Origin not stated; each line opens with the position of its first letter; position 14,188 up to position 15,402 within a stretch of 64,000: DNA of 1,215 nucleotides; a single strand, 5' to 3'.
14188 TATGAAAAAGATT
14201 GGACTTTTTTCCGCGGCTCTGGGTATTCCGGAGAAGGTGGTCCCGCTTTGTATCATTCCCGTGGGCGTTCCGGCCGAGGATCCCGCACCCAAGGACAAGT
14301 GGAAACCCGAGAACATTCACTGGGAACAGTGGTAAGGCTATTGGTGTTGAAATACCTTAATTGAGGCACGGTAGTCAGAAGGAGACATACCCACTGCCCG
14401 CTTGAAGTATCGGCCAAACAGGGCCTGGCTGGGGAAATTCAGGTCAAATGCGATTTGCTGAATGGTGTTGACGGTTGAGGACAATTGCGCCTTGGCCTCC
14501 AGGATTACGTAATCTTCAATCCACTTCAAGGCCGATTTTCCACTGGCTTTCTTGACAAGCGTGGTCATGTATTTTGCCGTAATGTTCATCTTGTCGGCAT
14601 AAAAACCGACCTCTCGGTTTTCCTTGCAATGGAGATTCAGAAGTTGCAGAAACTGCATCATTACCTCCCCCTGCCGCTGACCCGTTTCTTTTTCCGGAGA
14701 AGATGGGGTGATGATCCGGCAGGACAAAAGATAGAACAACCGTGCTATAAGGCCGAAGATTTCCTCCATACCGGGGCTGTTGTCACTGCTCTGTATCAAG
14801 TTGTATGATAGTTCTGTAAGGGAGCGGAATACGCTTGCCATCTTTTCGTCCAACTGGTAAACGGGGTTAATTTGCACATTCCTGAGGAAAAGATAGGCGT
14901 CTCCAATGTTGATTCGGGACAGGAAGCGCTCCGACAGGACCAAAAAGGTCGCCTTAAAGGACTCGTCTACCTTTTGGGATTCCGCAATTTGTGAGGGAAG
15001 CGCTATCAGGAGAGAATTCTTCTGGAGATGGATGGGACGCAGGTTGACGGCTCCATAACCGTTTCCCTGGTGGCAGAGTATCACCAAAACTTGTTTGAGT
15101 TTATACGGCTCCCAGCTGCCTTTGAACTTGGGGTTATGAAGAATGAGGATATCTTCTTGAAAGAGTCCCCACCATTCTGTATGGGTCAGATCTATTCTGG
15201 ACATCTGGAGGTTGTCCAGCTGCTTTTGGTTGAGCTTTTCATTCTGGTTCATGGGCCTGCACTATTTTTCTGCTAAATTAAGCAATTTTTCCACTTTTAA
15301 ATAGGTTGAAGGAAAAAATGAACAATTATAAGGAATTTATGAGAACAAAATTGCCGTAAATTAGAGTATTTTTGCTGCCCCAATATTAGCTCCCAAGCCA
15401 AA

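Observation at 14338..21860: Expanded steroid/bile-acid modification operon led by a glycosyltransferase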

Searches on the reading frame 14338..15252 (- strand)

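Call 3: search_protein_families(library=pfam, proteins=[window:14338-15252:-], max_evalue=0.001)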
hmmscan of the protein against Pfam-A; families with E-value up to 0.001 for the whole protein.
window:14338-15252:- (304 aa): 2 families
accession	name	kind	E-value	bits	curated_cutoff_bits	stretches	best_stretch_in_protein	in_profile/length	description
PF12833.13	HTH_18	-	9.8e-19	67.9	33.6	1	218-296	1-79/80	Helix-turn-helix domain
PF00165.29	HTH_AraC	-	1.1e-06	29.1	26.6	1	262-295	9-41/42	Bacterial regulatory helix-turn-helix proteins, AraC family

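Call 4: search_protein_families(library=ncbifam, proteins=[window:14338-15252:-], max_evalue=0.001)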
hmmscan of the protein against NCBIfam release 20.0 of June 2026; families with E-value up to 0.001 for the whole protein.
window:14338-15252:- (304 aa): 16 families
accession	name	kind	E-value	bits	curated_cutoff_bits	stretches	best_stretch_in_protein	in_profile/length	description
TIGR02297.1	HpaA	equivalog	1.1e-16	61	274.65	1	159-296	149-286/287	4-hydroxyphenylacetate catabolism regulatory protein HpaA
NF007860.0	PRK10572.1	equivalog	1.1e-15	57.3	208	1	131-299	122-286/292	arabinose operon transcriptional regulator AraC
NF006902.0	PRK09393.1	equivalog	3.2e-10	39.7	425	1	193-299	217-323/327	transcriptional regulator FtrA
NF047455.1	TF_Staph_AryK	equivalog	3.7e-10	38.7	850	1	180-300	141-261/759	transcriptional regulator AryK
NF010028.0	PRK13503.1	equivalog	1.7e-08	34.2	288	1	173-298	150-273/278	HTH-type transcriptional activator RhaS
NF007693.0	PRK10371.1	equivalog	3.8e-08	32.9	253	1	193-296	195-298/309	transcriptional regulator MelR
NF047788.1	TransRegPocR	equivalog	2e-07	30.6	500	1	186-298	179-291/296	transcriptional regulator PocR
NF007633.0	PRK10296.1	equivalog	4.2e-07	29.8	264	1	225-301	202-278/280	transcriptional regulator ChbR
TIGR04094.1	adjacent_YSIRK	equivalog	5.1e-07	29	200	1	196-295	285-383/383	YSIRK-targeted surface antigen transcriptional regulator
NF007584.0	PRK10219.1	equivalog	6.1e-07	29.8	174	1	197-297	6-106/107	superoxide response transcriptional regulator SoxS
NF049932.1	TranspRegBtr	equivalog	1.5e-06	27.1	900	1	200-294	168-262/531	bacillibactin transport transcriptional regulator Btr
NF007243.0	PRK09685.1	equivalog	1.1e-05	25.1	199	1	215-298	218-302/303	transcriptional regulator FeaR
NF012144.2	ramA_TF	equivalog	4.5e-05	23.8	180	1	226-296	35-105/108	RamA family antibiotic efflux transcriptional regulator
NF010026.0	PRK13501.1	equivalog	7.3e-05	22.1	363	1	208-297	188-277/290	HTH-type transcriptional activator RhaR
NF049968.1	QhpR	equivalog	0.00014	21.1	250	1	253-295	242-284/284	AraC-like transcriptional regulator QhpR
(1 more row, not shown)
